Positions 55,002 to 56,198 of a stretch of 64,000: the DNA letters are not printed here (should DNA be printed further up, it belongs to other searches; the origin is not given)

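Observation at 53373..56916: Co-directional mutM / PflX-like radical SAM / polX trio: a candidate uncharacterised DNA-repair module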

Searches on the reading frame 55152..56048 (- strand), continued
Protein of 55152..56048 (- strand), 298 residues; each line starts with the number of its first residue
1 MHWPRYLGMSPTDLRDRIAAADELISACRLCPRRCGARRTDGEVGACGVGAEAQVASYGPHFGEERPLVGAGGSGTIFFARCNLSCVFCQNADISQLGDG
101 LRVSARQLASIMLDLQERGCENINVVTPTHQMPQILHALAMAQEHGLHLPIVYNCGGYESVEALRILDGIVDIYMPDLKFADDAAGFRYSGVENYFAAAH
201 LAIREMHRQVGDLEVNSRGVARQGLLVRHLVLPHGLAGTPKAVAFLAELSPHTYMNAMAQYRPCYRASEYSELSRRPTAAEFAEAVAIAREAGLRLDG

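Call 15: find_encoding_contigs(protein=P0056, flank=8000, max_places=3)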
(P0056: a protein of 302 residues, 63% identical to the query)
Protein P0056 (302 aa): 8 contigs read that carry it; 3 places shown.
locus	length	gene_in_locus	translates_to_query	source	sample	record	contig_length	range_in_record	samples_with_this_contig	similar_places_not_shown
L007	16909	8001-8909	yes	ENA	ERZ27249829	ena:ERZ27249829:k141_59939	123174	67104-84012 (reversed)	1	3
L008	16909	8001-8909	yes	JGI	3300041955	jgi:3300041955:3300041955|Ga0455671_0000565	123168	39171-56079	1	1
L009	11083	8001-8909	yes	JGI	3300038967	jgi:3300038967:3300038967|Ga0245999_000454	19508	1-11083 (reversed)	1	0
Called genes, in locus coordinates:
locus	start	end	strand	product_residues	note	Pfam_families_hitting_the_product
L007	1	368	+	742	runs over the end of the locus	PF19312:NtrY_N (weak), PF00672:HAMP, PF00989:PAS, PF08448:PAS_4, PF13188:PAS_8 (weak), PF13426:PAS_9 (weak), PF00512:HisKA, PF02518:HATPase_c, +1 more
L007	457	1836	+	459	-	PF00072:Response_reg, PF00158:Sigma54_activat, PF14532:Sigma54_activ_2, PF00004:AAA (faint), PF07728:AAA_5 (weak), PF25601:AAA_lid_14, PF02954:HTH_8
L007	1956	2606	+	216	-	PF00702:Hydrolase, PF13419:HAD_2, PF13242:Hydrolase_like (weak)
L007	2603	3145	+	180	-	-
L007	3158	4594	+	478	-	PF01545:Cation_efflux, PF16916:ZT_dimer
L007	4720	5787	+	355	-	PF13527:Acetyltransf_9 (faint)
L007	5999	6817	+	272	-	PF01149:Fapy_DNA_glyco, PF06831:H2TH, PF06827:zf-FPG_IleRS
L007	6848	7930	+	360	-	PF16575:CLP1_P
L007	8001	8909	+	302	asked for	PF04055:Radical_SAM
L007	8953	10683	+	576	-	PF14716:HHH_8, PF00633:HHH (faint), PF14520:HHH_5, PF10391:DNA_pol_lambd_f, PF14791:DNA_pol_B_thumb, PF02811:PHP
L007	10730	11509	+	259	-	PF01904:DUF72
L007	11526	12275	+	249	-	PF01904:DUF72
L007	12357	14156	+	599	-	PF01019:G_glu_transpept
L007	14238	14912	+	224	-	PF06267:DUF1028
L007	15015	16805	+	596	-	PF01541:GIY-YIG, PF27096:UvrC_M, PF02151:UVR, PF22920:UvrC_RNaseH, PF08459:UvrC_RNaseH_dom, PF14520:HHH_5 (weak), PF12826:HHH_2 (weak)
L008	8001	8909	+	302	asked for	PF04055:Radical_SAM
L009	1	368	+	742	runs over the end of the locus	PF19312:NtrY_N (weak), PF00672:HAMP, PF00989:PAS, PF08448:PAS_4, PF13188:PAS_8 (weak), PF13426:PAS_9 (weak), PF00512:HisKA, PF02518:HATPase_c, +1 more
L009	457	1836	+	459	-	PF00072:Response_reg, PF00158:Sigma54_activat, PF14532:Sigma54_activ_2, PF00004:AAA (faint), PF07728:AAA_5 (weak), PF25601:AAA_lid_14, PF02954:HTH_8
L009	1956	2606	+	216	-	PF00702:Hydrolase, PF13419:HAD_2, PF13242:Hydrolase_like (weak)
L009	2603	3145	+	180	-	-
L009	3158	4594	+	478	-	PF01545:Cation_efflux, PF16916:ZT_dimer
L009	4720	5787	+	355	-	PF13527:Acetyltransf_9 (faint)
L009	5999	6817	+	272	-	PF01149:Fapy_DNA_glyco, PF06831:H2TH, PF06827:zf-FPG_IleRS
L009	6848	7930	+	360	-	PF16575:CLP1_P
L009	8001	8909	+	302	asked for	PF04055:Radical_SAM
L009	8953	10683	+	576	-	PF14716:HHH_8, PF00633:HHH (faint), PF14520:HHH_5, PF10391:DNA_pol_lambd_f, PF14791:DNA_pol_B_thumb, PF02811:PHP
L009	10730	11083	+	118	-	?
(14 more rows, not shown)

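Call 16: search_protein_representatives(protein=window:55152-56048:-)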
Query: 298 residues. Proteins with E-value up to 0.001 (for the whole library): 5805; up to 1e-10: 3734; up to 1e-30: 1139. The best 150 are listed.
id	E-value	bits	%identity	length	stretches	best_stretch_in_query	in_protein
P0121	3.7e-102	358.0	56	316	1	13-298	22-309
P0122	1.9e-97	342.6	58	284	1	23-295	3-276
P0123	2.0e-94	332.6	54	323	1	14-297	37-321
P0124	4.4e-93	328.2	55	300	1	9-294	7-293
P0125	4.5e-93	328.2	52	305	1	13-295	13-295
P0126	2.8e-92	325.6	56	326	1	12-296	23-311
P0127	5.2e-91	321.4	50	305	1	4-294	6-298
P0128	9.3e-91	320.6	51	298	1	4-298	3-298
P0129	4.8e-87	308.4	51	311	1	11-296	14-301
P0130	2.2e-86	306.3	53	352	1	13-295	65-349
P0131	9.1e-86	304.2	48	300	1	4-296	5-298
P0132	1.0e-85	304.0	59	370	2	3-214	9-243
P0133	2.8e-85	302.6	47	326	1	4-295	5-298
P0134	2.1e-84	299.7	54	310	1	26-294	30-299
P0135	3.2e-84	299.2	47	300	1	2-294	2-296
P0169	7.8e-73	261.8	49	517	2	87-294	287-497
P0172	1.9e-72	260.5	51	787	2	87-294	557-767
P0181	5.4e-71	255.7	48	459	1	3-294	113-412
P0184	8.9e-71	255.0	47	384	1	24-294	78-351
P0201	3.0e-68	246.7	47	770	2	84-297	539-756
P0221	1.4e-64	234.7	43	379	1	26-294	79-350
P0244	7.8e-63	229.0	42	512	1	23-291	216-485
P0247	1.1e-62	228.4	44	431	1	54-298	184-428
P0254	6.0e-62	226.0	44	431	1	14-294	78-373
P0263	5.5e-61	222.9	46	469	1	3-265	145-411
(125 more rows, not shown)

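Call 20: find_related_loci(query=A2, collection=genome_contigs, flank=8000)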
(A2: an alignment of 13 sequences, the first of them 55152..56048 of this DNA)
Query A2 (298 aa) in genome_contigs; peptide patterns used: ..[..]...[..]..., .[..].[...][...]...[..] (x = any residue, [..] = any of these).
600 stretches matched a pattern (row limit reached: there are more); 549 encode a relative of the query (tblastn E <= 1e-3); the best 80 are kept; 80 distinct loci.
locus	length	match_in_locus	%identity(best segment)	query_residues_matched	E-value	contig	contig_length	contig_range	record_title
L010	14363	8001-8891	56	4-298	1e-114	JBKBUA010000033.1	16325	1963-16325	MAG: Thermodesulfovibrionales bacterium isolate 21H_023.bin.63 NODE_33_length_16325_cov_14.098960, whole genome shotgun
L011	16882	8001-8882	55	6-297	2e-113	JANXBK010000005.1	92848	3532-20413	MAG: Thermodesulfovibrio sp. isolate SKYB3 NODE_5_length_92848_cov_17.590120, whole genome shotgun sequence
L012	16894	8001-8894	60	2-297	3e-112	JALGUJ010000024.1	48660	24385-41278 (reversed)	MAG: Candidatus Zipacnadia bacterium isolate Meg22_1214_Bin_167 Meg22_1214_Bin_167_scaffold_1312, whole genome shotgun s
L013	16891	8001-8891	53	4-298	2e-108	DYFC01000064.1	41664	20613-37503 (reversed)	MAG TPA_asm: Nitrospira japonica isolate Tomsk_35_41 Tomsk_k141_76395, whole genome shotgun sequence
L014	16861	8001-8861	60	13-297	2e-108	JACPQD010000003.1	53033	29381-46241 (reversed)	MAG: Chloroflexi bacterium isolate NC_groundwater_644_Ag_B-0.1um_60_123 B_1_S1_Biohub_coassembly_k141_101104, whole geno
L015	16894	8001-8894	58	1-298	2e-108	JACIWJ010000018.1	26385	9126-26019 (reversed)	MAG: Candidatus Bipolaricaulota bacterium isolate MAG-23 Bipolaricaulaceae_O3_bin11_Scaffold_18, whole genome shotgun se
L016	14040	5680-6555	53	4-294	5e-108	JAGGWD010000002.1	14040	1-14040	MAG: bacterium isolate AUK117 PB_MBMC_071_c_000000000007, whole genome shotgun sequence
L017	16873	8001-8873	52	5-294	1e-107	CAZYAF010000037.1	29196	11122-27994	MAG TPA_asm: uncultured Acidobacteriota bacterium isolate SRP068000_co3_527 genome assembly, contig: NODE_1067_length_29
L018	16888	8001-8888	58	2-296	1e-107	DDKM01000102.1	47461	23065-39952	MAG TPA_asm: Firmicutes bacterium UBA2598 UBA2598_contig_565, whole genome shotgun sequence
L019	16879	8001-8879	55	4-294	1e-105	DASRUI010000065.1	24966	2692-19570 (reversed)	MAG TPA_asm: Thermodesulfobacteriota bacterium isolate SMAG_U7962 k141_740679, whole genome shotgun sequence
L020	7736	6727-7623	53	1-297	3e-105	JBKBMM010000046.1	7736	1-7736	MAG: Caldimicrobium sp. isolate 21I_057.bin.9 NODE_48_length_7736_cov_2.829873, whole genome shotgun sequence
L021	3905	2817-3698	52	4-295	7e-106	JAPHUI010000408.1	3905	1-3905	MAG: Ignavibacteriaceae bacterium isolate S1D-Bin_2 c_000000448353, whole genome shotgun sequence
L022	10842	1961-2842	57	4-295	4e-104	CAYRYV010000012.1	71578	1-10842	MAG TPA_asm: uncultured Desulfobacterales bacterium isolate binchicken_co168_3 genome assembly, contig: NODE_542_length_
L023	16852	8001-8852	55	16-297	2e-103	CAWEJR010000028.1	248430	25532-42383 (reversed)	MAG: uncultured delta proteobacterium isolate MFD05942.bin.3.322 genome assembly, contig: contig_543, whole genome shotg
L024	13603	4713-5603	53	3-297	1e-103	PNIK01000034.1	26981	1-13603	MAG: Thermodesulfobacterium geofontis isolate ZAV-08 NODE_319_length_26981_cov_3.51846, whole genome shotgun sequence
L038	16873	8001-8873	56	5-294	2e-99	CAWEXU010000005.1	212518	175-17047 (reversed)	MAG: Methanotrichaceae archaeon isolate MFD04716.bin.2.283 genome assembly, contig: contig_13935, whole genome shotgun s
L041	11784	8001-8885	53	4-295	4e-99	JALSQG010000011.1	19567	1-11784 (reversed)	MAG: Deltaproteobacteria bacterium isolate 356-284_metabat2_scaf2bin.123 356-284_scaffold_1222_c1, whole genome shotgun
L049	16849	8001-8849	56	18-297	3e-97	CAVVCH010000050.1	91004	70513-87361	MAG: uncultured delta proteobacterium isolate MFD02809.bin.1.206 genome assembly, contig: contig_74988, whole genome sho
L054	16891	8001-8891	54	4-297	2e-96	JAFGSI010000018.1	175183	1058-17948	MAG: Anaerolineales bacterium isolate Zod_Metabat.883 k87_1688700, whole genome shotgun sequence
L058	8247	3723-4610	53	2-294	2e-95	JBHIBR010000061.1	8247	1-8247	MAG: Nitrospinota bacterium isolate K_1_bin.23 NODE_2428_length_8247_cov_9.060303, whole genome shotgun sequence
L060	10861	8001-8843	51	14-294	4e-95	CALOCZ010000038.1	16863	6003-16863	MAG: uncultured Cytophagales bacterium isolate LOGT_bin.0154 genome assembly, contig: contig_145759, whole genome shotgu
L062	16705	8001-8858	52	14-297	4e-95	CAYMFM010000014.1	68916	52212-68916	MAG TPA_asm: uncultured Rikenellaceae bacterium isolate binchicken_co100_343 genome assembly, contig: NODE_510_length_68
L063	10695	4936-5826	52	4-297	6e-95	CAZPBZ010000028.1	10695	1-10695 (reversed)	MAG TPA_asm: uncultured Thermodesulfobacteriaceae bacterium isolate binchicken_co94_413 genome assembly, contig: NODE_86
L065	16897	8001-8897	53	4-297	2e-94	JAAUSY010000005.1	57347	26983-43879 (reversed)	MAG: Chloroflexaceae bacterium isolate SM1_1_0 NODE_40_length_57347_cov_8.722282, whole genome shotgun sequence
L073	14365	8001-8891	52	4-297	1e-92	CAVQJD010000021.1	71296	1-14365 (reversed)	MAG: uncultured Gammaproteobacteria bacterium isolate MFD09779.bin.2.64 genome assembly, contig: contig_88563, whole gen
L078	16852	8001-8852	51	14-294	1e-91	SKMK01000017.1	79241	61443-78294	MAG: Syntrophomonadaceae bacterium isolate CSSed162cmA_245 CSSed16-2cmA-127, whole genome shotgun sequence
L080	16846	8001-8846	51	14-294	2e-91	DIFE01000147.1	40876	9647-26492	MAG TPA_asm: Deltaproteobacteria bacterium UBA5756 UBA5756_contig_13771, whole genome shotgun sequence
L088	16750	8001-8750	56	46-294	8e-90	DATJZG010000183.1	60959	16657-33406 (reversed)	MAG TPA_asm: Anaeromyxobacteraceae bacterium isolate SMAG_U15172 k141_4386761, whole genome shotgun sequence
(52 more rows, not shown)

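Call 24: search_solved_structures(query=A1, max_evalue=1, show_alignments=2)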
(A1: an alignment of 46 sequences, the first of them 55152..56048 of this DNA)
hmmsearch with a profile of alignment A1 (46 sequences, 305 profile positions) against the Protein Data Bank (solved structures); distinct sequences matched with E-value up to 1: 2.
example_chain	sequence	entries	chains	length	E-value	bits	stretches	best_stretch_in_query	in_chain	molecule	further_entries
3c8f_A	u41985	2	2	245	0.00066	21.9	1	78-194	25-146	Pyruvate formate-lyase 1-activating enzyme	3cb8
8fo0_A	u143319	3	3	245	0.0011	21.2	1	78-117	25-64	Pyruvate formate-lyase 1-activating enzyme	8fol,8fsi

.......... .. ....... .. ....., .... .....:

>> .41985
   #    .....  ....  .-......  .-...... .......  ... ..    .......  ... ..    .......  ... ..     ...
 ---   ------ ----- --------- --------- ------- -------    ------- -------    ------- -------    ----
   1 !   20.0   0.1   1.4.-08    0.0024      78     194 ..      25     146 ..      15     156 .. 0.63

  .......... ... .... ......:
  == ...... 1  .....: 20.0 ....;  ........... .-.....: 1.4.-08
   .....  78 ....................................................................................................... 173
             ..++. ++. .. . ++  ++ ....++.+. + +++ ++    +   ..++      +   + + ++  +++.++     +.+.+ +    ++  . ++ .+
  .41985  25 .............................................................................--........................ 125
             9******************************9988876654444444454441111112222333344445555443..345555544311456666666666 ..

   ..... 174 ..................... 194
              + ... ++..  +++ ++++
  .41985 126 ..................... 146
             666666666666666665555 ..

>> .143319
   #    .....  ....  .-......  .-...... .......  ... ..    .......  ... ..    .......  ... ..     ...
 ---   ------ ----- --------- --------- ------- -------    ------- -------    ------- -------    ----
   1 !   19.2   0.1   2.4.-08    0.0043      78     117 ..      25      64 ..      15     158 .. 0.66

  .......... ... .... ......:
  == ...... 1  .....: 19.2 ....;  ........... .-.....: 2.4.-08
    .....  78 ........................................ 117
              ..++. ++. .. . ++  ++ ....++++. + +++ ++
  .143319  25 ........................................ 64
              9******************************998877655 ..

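Call 29: search_protein_families(library=pfam, proteins=[P0169, P0172, P0201, P0244, P0181, P0263, P0247, P0254, P0184, P0221], max_evalue=0.01)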
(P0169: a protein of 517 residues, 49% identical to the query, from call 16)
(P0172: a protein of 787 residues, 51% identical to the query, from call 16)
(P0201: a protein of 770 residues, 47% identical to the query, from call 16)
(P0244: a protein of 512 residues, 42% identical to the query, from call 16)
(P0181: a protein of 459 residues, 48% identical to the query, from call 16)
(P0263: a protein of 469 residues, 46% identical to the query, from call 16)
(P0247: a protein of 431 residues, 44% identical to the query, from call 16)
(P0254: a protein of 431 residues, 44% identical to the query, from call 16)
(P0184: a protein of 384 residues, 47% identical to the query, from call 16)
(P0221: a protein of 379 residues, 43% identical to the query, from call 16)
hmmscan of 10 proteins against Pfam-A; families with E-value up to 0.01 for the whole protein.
P0169 (517 aa): 2 families
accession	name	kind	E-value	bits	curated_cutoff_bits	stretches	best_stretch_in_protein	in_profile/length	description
PF04055.27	Radical_SAM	-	6.5e-12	46.4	29.5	2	289-446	14-166/166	Radical SAM superfamily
PF14890.11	Intein_splicing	-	5.4e-10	39.7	35.8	1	127-282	10-149/155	Intein splicing domain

P0172 (787 aa): 3 families
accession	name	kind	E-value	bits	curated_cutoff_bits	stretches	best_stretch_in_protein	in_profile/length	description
PF14528.11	LAGLIDADG_3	-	7.3e-11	42.6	22.5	2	333-399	3-68/82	LAGLIDADG-like domain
PF04055.27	Radical_SAM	-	1.3e-10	42.1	29.5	1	559-716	14-166/166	Radical SAM superfamily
PF14890.11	Intein_splicing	-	7.4e-06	26.3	35.8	1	127-552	10-149/155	Intein splicing domain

P0201 (770 aa): 4 families
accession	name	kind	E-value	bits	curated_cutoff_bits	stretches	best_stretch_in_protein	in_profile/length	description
PF14890.11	Intein_splicing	-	1.9e-08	34.7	35.8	1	129-541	24-153/155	Intein splicing domain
PF14528.11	LAGLIDADG_3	-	2.3e-07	31.4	22.5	1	410-459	2-55/82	LAGLIDADG-like domain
PF04055.27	Radical_SAM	-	2.8e-05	24.8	29.5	0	79-111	2-34/166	Radical SAM superfamily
PF13403.11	Hint_2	-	0.00017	22.4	28.4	1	91-199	2-112/147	Hint domain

P0244 (512 aa): 6 families
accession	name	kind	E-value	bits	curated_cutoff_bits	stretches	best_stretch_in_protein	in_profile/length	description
PF13419.12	HAD_2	-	2.2e-33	116.3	23.8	1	5-185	1-178/178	Haloacid dehalogenase-like hydrolase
PF00702.32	Hydrolase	-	3.6e-32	112.7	26.4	1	2-179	1-191/191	haloacid dehalogenase-like hydrolase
PF04055.27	Radical_SAM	-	5.1e-08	33.7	29.5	1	270-394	2-132/166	Radical SAM superfamily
PF13353.11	Fer4_12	-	1.1e-06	29.4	22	1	268-318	8-58/137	4Fe-4S single cluster domain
PF13242.12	Hydrolase_like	-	0.00013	22.2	22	1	140-185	2-48/75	HAD-hyrolase-like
PF12710.13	HAD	-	0.00042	21.2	27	1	5-136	1-131/189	haloacid dehalogenase-like hydrolase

P0181 (459 aa): 1 family
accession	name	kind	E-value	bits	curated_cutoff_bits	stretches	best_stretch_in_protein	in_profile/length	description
PF04055.27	Radical_SAM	-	0.00018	22.2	29.5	1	191-302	2-119/166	Radical SAM superfamily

P0263 (469 aa): 2 families
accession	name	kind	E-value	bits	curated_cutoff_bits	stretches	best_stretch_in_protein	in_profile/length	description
PF04055.27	Radical_SAM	-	2.8e-11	44.3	29.5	1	219-352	2-139/166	Radical SAM superfamily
PF13353.11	Fer4_12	-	0.0036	18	22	1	218-259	9-50/137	4Fe-4S single cluster domain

P0247 (431 aa): 2 families
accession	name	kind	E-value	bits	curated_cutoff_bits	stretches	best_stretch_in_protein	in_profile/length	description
PF04055.27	Radical_SAM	-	6.4e-09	36.6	29.5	1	208-336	3-136/166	Radical SAM superfamily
PF13353.11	Fer4_12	-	0.00091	20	22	1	206-256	9-59/137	4Fe-4S single cluster domain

P0254 (431 aa): 1 family
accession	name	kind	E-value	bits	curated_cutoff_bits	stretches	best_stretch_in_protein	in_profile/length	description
PF04055.27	Radical_SAM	-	3.2e-06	27.9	29.5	1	144-275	2-136/166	Radical SAM superfamily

P0184 (384 aa): 2 families
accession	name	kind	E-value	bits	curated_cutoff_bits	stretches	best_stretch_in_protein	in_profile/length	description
PF04055.27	Radical_SAM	-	2e-08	35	29.5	1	131-224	2-100/166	Radical SAM superfamily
PF13353.11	Fer4_12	-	0.00019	22.1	22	1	123-180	2-59/137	4Fe-4S single cluster domain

P0221 (379 aa): 3 families
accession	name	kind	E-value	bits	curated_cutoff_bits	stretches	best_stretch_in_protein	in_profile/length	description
PF19668.4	DUF6171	-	4.5e-17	62.6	27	1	3-72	11-80/80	Family of unknown function (DUF6171)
PF04055.27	Radical_SAM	-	1.4e-07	32.3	29.5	1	130-258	2-135/166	Radical SAM superfamily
PF13353.11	Fer4_12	-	2.7e-07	31.4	22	1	129-216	9-99/137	4Fe-4S single cluster domain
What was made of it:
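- Three family members carry inteins (call 29).
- Tried and rejected: Fusion partners as Rosetta-stone hints: only inteins (3 proteins), one HAD_2 and one DUF6171 (call 29).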

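Call 30: predict_structure(alignment_id=A1)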
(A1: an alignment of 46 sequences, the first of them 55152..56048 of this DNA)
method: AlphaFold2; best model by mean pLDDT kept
length: 298 residues; sequences in the alignment: 46
mean_pLDDT: 96.9   pTM: 0.94
mean pLDDT of the five models: 96.9, 96.6, 96.6, 96.3, 95.8
residues with pLDDT >= 90: 293; 70-90: 3; 50-70: 2; < 50: 0
segments of 3 or more residues with pLDDT < 50: none
pLDDT, mean of each block of 10 residues (from residue 1): 92 98 95 95 95 98 96 98 97 96 98 99 98 98 98 98 99 98 98 98 99 97 98 97 98 96 97 97 97 90
secondary structure, 60 per line:
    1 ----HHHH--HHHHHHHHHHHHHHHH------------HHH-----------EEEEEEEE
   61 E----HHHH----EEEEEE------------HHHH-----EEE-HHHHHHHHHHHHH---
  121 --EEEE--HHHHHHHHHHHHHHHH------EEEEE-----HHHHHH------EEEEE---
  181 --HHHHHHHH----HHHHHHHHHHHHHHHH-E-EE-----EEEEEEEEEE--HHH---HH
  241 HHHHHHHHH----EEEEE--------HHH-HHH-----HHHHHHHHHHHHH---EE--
elements in order: H5-8 H11-26 E53-61 H66-69 E74-79 H92-95 E101-103 H105-117 E123-126 H129-144 E151-155 H161-166 E173-177 H183-190 H195-210 E221-230 H239-249 E254-258 H279-291

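Call 33: fold_search(model_id=the predicted structure, library=pdb)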
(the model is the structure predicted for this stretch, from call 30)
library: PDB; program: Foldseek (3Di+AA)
matches with E <= 10: 1194; with E <= 0.001: 49
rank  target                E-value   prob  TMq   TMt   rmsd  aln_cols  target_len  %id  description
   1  3c8f                  5.0e-11  1.00  0.60  0.72   4.2       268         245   14  4Fe-4S-Pyruvate formate-lyase Activating Enzyme with partially disordered AdoMet (released 2008-10-28)
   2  8fo0                  3.9e-10  1.00  0.59  0.71   4.6       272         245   14  The structure of a crystallizable variant of E. coli pyruvate formate-lyase activating enzyme bound to a partially cleav (released 2023-05-24)
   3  3cb8_A                2.3e-09  1.00  0.58  0.69   4.7       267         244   15  4Fe-4S-Pyruvate formate-lyase activating enzyme in complex with AdoMet and a peptide substrate (released 2008-10-28)
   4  6efn                  5.5e-07  1.00  0.49  0.40   4.9       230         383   17  Structure of a RiPP maturase, SkfB (released 2018-10-24)
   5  8hzv_C                2.6e-06  1.00  0.44  0.29   5.7       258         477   16  The crystal structure of a Radical SAM Enzyme DesII (released 2024-07-10)
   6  5v1t_A                3.5e-06  1.00  0.48  0.34   5.6       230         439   14  Crystal structure of Streptococcus suis SuiB bound to precursor peptide SuiA (released 2017-08-30)
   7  8hzv_A                3.5e-06  1.00  0.45  0.30   5.4       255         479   17  The crystal structure of a Radical SAM Enzyme DesII (released 2024-07-10)
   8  5v1q_B                6.3e-06  1.00  0.48  0.34   5.3       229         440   13  Crystal structure of Streptococcus suis SuiB (released 2017-08-30)
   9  5v1q_A                7.2e-06  1.00  0.46  0.33   6.8       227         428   13  Crystal structure of Streptococcus suis SuiB (released 2017-08-30)
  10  7jma                  2.0e-05  1.00  0.52  0.70   4.4       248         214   13  Crystal structure of the apo form of Nitrogenase iron-molybdenum cofactor biosynthesis enzyme NifB from Methanothermobac (released 2020-10-28)
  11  5th5_A                2.3e-05  1.00  0.47  0.56   6.9       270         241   12  Crystal Structure of QueE from Bacillus subtilis with 6-carboxypterin-5'-deoxyadenosyl ester bound (released 2017-01-18)
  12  5v1s_A                2.4e-05  1.00  0.48  0.35   5.4       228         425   14  Crystal structure of Streptococcus suis SuiB bound to S-adenosylmethionine (released 2017-08-30)
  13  9c19_A                2.4e-05  1.00  0.51  0.50  11.3       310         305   11  Structure of human LIAS (released 2025-07-09)
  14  9dgw_B                3.6e-05  1.00  0.49  0.52   6.4       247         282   11  X-ray crystal structure of the Viperin-like enzyme from T. virens with bound CTP and SAM (released 2025-02-12)
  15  8hzy_A                3.8e-05  1.00  0.42  0.29   6.3       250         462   16  The crystal structure of a Radical SAM Enzyme DesII (released 2024-07-10)
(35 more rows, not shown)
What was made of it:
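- Closest known: Pyruvate formate-lyase activating enzyme. Same: Both have a partial TIM-barrel radical SAM core and a CX3CX2C motif followed by (H/Q)N (calls 24, 33).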
